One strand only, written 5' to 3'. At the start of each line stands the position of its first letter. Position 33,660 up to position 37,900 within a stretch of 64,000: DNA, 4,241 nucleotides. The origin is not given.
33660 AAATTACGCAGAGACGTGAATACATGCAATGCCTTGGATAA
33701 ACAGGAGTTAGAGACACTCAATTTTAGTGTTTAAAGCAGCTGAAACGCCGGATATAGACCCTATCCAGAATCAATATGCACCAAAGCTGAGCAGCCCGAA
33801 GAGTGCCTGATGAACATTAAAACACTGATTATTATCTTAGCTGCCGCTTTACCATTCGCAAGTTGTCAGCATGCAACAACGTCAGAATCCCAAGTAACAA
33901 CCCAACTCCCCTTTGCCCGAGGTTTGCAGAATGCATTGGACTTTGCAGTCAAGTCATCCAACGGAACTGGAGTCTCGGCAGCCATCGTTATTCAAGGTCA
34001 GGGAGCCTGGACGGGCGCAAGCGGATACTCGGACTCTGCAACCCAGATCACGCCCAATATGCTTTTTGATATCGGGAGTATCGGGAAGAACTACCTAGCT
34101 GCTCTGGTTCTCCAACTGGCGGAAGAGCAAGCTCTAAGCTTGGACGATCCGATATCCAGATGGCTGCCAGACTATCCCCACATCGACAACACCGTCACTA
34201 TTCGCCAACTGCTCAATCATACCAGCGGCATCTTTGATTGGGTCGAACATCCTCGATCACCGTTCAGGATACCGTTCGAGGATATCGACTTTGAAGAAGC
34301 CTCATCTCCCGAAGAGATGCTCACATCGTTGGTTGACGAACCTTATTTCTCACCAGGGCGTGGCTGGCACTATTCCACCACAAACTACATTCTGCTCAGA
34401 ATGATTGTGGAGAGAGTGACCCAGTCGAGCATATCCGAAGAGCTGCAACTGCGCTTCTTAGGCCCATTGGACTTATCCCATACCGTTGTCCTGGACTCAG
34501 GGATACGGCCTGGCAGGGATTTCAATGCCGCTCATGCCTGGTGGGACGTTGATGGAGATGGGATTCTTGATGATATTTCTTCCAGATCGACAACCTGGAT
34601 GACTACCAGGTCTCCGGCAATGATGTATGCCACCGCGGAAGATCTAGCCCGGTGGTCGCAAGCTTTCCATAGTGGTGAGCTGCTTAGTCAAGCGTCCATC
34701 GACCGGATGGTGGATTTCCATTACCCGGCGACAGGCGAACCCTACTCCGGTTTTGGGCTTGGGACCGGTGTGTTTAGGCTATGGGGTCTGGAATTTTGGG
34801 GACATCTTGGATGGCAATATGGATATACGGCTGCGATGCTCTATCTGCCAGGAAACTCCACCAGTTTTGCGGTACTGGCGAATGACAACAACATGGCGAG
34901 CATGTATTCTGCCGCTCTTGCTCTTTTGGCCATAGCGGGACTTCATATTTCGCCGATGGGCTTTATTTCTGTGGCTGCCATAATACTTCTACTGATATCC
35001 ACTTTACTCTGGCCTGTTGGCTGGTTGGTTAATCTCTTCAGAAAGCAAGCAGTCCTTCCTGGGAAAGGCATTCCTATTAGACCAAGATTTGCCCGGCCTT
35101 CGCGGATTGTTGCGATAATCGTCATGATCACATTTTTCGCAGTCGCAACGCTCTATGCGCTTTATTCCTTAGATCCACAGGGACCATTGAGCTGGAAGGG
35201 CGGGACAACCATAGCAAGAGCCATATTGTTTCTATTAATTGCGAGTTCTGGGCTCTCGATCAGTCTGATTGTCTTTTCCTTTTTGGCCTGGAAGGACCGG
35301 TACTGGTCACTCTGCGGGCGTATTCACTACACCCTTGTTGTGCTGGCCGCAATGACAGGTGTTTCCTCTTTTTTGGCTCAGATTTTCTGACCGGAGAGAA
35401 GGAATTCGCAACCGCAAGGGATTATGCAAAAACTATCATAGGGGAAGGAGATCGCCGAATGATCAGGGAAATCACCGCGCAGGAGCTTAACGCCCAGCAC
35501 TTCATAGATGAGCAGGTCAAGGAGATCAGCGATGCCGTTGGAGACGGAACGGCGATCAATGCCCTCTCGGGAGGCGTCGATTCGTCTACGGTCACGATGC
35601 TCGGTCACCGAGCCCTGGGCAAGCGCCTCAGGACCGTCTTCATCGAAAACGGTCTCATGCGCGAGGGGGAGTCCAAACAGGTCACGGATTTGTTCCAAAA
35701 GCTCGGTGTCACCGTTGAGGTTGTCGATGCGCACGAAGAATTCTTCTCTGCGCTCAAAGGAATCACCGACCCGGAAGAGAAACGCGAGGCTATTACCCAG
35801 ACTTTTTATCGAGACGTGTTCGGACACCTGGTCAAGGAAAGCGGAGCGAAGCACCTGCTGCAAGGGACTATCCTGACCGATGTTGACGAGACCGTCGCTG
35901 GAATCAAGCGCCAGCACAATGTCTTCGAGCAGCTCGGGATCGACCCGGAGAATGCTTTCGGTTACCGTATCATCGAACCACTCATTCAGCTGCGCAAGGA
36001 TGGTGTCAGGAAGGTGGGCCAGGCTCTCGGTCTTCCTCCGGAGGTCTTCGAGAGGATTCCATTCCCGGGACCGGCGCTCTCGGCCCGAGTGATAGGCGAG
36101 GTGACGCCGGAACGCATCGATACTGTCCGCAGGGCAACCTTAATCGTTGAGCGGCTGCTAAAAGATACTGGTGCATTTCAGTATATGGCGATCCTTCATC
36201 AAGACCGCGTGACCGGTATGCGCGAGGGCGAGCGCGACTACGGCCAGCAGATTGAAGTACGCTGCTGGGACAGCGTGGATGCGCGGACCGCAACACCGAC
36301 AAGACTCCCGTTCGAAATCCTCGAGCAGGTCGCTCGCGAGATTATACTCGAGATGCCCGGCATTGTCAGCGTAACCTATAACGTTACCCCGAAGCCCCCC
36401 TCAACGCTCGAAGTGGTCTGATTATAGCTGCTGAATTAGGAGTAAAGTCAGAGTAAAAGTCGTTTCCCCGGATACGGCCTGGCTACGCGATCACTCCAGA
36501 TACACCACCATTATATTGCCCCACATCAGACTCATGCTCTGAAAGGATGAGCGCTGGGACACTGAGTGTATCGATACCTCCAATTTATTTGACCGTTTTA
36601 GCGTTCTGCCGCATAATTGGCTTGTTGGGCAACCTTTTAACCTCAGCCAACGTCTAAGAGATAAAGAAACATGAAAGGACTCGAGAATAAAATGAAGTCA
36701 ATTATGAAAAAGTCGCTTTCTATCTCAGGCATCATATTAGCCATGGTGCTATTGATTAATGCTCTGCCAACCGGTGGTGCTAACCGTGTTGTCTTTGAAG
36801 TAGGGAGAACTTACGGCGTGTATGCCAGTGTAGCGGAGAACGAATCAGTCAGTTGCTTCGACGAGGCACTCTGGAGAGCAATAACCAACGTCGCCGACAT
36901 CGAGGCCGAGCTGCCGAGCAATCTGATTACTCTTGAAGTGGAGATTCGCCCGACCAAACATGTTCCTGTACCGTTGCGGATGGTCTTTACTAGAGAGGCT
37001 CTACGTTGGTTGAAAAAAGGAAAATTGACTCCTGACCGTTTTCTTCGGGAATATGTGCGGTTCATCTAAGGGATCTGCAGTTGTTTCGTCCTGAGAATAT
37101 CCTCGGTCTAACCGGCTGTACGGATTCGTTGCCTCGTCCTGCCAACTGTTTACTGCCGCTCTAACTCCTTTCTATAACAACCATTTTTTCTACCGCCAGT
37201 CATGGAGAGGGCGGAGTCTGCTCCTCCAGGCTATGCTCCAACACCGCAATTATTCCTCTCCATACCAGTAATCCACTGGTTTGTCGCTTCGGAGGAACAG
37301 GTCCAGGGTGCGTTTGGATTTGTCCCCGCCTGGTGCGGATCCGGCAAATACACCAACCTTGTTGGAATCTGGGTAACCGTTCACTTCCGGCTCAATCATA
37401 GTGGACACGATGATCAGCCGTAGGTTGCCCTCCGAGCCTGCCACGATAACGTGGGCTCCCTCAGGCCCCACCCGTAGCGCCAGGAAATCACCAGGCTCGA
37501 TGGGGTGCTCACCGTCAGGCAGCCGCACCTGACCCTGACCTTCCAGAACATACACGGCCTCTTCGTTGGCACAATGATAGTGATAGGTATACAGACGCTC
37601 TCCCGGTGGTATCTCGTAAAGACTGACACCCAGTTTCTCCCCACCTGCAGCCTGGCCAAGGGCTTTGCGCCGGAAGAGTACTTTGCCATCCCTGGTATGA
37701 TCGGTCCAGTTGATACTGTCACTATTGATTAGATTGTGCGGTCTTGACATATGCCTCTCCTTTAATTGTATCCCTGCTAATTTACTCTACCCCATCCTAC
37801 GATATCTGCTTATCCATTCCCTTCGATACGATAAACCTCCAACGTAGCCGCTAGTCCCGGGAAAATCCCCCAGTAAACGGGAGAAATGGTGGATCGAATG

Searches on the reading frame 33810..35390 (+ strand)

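Call 88: search_protein_families(library=pfam, proteins=[window:33810-35390:+], max_evalue=0.01)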
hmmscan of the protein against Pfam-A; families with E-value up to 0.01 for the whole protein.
window:33810-35390:+ (526 aa): 1 family
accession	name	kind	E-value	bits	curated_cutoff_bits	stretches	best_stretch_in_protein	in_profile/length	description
PF00144.29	Beta-lactamase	-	1.9e-50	172.3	27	1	51-364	13-316/329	Beta-lactamase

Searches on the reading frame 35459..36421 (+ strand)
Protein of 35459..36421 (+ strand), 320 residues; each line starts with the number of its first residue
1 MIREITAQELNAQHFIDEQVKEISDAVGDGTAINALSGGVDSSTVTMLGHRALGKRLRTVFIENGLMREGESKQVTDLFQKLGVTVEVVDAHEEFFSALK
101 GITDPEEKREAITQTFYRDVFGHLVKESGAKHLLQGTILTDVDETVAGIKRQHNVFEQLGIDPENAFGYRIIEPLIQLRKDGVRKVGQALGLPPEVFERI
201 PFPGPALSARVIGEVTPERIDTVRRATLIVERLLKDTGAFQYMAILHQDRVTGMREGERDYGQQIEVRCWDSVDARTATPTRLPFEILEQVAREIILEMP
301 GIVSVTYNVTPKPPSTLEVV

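Call 88: search_protein_families(library=pfam, proteins=[window:35459-36421:+], max_evalue=0.01)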
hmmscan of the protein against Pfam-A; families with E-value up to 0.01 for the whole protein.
window:35459-36421:+ (320 aa): 5 families
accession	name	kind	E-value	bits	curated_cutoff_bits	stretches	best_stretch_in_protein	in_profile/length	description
PF00958.27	GMP_synt_C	-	9.3e-20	70.9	27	1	239-318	12-91/92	GMP synthase C terminal domain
PF02540.23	NAD_synthase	-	3.4e-09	36.6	21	1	28-95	17-85/242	NAD synthase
PF01171.26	ATP_bind_3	-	2.9e-06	27.6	27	1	34-188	4-157/182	PP-loop family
PF06508.19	QueC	-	9.3e-06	25.7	22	1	32-92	2-61/210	Queuosine biosynthesis protein QueC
PF00733.27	Asn_synthase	-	0.00015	22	21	1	35-136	23-125/354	Asparagine synthase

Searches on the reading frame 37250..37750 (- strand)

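Call 45: search_protein_families(library=pfam, proteins=[window:37250-37750:-], max_evalue=0.001)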
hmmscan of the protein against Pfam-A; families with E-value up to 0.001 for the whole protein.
window:37250-37750:- (166 aa): 2 families
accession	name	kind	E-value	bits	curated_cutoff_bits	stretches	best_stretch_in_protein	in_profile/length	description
PF07883.17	Cupin_2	-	6.1e-09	35.9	27.2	1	44-115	2-69/70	Cupin domain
PF06339.18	Ectoine_synth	-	0.0006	20.5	27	1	54-134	50-122/127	Ectoine synthase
